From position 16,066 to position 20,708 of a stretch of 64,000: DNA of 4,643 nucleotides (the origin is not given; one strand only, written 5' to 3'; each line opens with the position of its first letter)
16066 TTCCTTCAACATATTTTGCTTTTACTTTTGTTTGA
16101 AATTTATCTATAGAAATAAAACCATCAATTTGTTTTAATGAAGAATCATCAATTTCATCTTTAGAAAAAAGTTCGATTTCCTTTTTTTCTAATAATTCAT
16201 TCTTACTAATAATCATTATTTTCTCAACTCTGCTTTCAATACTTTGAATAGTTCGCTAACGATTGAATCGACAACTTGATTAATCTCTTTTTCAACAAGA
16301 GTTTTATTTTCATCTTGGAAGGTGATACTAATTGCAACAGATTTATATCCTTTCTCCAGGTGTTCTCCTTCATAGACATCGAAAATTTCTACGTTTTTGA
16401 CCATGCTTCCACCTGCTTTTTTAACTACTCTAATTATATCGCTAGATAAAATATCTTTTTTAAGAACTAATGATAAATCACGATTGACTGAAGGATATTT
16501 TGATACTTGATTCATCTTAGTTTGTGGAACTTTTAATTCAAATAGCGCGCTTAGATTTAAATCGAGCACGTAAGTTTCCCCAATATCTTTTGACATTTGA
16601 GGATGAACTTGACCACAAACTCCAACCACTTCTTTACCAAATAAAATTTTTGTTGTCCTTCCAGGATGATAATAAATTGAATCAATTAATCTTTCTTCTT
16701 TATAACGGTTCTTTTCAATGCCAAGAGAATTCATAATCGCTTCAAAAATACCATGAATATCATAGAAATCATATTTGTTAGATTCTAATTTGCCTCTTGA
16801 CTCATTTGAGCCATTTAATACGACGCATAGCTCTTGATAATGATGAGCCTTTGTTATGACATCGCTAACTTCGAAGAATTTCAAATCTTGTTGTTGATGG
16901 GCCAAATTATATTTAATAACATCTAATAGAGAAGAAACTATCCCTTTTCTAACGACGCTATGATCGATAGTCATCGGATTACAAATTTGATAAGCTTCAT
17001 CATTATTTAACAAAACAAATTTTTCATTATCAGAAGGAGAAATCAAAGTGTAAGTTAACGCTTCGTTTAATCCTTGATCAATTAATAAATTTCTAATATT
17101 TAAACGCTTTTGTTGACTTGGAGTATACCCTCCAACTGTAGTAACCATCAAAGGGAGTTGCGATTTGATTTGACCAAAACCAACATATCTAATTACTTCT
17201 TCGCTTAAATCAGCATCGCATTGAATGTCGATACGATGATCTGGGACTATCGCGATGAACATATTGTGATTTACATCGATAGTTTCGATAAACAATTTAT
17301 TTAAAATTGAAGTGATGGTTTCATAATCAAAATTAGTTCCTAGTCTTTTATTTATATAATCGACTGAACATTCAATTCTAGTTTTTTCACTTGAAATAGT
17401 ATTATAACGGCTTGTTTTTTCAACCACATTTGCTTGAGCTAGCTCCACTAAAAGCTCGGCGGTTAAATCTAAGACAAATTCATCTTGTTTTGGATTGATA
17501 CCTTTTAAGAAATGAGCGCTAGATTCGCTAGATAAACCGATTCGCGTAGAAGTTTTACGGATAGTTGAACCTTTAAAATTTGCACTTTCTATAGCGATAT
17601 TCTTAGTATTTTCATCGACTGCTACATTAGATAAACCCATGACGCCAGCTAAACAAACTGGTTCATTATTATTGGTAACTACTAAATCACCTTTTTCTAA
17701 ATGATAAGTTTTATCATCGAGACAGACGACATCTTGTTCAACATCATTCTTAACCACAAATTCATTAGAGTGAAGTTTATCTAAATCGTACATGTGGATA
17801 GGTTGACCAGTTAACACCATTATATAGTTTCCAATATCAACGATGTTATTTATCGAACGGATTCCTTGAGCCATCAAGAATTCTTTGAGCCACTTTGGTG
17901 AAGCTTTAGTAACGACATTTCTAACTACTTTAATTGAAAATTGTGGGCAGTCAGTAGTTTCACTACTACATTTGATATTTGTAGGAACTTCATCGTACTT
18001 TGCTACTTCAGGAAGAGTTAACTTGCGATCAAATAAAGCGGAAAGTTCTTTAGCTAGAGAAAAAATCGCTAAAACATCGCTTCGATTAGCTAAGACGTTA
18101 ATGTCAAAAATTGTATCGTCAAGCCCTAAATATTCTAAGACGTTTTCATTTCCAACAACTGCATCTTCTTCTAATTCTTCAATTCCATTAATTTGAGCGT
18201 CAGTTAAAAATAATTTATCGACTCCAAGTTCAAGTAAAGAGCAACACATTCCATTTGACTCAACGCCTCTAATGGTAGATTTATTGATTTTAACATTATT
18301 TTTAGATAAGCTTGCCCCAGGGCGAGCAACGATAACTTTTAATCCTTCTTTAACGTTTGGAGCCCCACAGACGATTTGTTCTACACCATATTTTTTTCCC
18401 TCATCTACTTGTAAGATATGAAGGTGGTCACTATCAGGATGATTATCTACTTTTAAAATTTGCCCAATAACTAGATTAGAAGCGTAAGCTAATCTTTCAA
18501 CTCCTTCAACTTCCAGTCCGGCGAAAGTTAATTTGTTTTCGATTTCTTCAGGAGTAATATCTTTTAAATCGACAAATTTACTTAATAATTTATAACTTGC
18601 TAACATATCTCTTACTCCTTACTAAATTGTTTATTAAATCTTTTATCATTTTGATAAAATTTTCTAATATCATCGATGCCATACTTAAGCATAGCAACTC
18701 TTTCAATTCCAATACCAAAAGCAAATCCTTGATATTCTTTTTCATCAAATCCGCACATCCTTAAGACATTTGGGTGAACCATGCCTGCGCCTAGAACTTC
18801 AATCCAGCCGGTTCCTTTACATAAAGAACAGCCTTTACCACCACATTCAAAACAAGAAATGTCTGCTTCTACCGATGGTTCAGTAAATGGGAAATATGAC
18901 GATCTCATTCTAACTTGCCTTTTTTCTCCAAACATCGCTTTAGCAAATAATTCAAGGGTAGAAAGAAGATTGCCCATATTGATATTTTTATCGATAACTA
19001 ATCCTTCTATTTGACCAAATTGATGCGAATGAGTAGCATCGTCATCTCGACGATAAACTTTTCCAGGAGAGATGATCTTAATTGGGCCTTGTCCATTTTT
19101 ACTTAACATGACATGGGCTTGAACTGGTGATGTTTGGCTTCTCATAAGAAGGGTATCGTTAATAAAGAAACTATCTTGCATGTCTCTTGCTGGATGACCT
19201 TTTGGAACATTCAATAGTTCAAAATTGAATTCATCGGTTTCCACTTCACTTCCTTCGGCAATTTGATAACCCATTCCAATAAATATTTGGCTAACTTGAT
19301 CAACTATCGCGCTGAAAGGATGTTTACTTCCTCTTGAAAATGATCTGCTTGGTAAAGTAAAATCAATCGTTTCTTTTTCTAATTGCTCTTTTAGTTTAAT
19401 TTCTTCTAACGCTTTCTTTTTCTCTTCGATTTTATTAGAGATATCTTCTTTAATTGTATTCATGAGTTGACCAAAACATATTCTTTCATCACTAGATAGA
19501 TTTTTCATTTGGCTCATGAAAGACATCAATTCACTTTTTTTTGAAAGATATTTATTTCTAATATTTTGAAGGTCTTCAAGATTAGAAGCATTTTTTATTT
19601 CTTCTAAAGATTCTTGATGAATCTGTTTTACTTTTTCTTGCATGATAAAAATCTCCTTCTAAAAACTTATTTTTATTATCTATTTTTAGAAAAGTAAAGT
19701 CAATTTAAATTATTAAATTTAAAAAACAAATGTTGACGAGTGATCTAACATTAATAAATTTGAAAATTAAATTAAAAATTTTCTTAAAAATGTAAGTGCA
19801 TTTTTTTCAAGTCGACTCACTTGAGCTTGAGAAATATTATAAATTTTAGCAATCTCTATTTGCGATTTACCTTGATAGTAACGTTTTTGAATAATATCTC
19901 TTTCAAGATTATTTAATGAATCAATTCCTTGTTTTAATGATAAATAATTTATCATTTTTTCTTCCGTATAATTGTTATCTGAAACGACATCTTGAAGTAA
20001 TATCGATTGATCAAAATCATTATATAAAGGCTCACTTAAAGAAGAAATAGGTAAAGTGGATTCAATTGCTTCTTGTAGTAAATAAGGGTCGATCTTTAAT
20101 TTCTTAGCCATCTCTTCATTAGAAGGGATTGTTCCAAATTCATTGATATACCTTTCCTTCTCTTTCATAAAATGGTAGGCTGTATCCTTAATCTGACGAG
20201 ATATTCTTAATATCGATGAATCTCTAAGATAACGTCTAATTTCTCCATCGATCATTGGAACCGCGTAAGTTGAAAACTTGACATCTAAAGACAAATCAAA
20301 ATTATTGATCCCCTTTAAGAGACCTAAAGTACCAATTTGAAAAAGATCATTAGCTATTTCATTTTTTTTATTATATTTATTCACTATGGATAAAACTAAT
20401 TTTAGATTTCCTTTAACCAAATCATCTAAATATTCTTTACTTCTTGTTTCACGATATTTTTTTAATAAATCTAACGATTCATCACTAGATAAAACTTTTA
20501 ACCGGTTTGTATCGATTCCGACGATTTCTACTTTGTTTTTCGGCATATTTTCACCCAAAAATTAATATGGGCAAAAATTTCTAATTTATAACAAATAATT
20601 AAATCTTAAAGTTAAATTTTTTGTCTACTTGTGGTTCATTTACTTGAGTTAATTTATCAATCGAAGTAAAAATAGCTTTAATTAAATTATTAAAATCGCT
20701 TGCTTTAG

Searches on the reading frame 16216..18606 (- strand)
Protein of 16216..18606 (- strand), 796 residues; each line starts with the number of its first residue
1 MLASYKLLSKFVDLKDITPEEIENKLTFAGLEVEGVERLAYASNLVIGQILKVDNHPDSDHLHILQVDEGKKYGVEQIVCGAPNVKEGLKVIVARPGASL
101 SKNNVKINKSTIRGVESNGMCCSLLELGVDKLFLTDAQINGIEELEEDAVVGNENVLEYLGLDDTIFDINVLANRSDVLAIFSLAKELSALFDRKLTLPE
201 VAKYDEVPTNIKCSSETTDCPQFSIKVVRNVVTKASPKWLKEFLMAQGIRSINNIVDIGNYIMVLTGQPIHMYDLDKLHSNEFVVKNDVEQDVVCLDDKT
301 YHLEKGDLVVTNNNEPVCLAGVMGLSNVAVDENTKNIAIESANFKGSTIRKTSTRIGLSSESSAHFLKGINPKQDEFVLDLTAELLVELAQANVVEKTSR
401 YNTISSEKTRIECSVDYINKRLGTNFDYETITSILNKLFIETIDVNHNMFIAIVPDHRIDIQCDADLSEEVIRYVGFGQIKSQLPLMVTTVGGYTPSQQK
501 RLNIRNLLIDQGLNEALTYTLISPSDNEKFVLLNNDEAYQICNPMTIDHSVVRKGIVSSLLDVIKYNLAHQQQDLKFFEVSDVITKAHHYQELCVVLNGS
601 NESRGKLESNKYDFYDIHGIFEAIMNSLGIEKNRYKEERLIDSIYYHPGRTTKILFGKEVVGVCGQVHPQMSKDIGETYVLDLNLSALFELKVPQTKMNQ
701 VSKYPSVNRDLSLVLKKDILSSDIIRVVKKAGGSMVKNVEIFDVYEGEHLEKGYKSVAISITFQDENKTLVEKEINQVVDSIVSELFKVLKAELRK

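Call 22: search_protein_families(library=pfam, proteins=[window:16216-18606:-], max_evalue=0.00001)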
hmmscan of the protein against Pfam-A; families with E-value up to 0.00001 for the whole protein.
window:16216-18606:- (796 aa): 5 families
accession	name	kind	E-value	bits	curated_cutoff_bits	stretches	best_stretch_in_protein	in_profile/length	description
PF03483.22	B3_4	-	1.2e-54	185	29.3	1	220-390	2-173/174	B3/4 domain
PF17759.6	tRNA_synthFbeta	-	4e-49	167.4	22.4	1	480-685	1-214/214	Phenylalanyl tRNA synthetase beta chain CLM domain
PF03147.19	FDX-ACB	-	4.4e-30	104.4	31.1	1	702-795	1-94/94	Ferredoxin-fold anticodon binding domain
PF01588.26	tRNA_bind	-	3.9e-17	62.6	27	1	45-130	1-80/96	Putative tRNA binding domain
PF03484.21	B5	-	5.5e-15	55.8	28.6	1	411-477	1-67/67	tRNA synthetase B5 domain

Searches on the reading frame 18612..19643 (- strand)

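Call 50: search_protein_families(library=pfam, proteins=[window:18612-19643:-], max_evalue=0.000001)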
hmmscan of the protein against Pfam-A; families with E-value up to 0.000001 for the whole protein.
window:18612-19643:- (343 aa): 2 families
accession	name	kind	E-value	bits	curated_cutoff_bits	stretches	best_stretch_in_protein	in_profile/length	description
PF01409.25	tRNA-synt_2d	-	2.9e-101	338.5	19.8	1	93-340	2-246/246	tRNA synthetases class II core domain (F)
PF02912.23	Phe_tRNA-synt_N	-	3.5e-20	72.2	22.3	1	20-88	1-69/69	Aminoacyl tRNA synthetase class II, N-terminal domain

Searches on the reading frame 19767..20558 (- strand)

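Call 50: search_protein_families(library=pfam, proteins=[window:19767-20558:-], max_evalue=0.000001)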
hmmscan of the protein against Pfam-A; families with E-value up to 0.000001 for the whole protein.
window:19767-20558:- (263 aa): 2 families
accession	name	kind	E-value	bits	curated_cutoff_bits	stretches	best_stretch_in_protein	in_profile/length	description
PF04542.20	Sigma70_r2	-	3.3e-15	56.1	24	1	47-114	1-68/71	Sigma-70 region 2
PF04545.22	Sigma70_r4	-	3.4e-13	49.3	24.1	1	212-260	2-50/50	Sigma-70, region 4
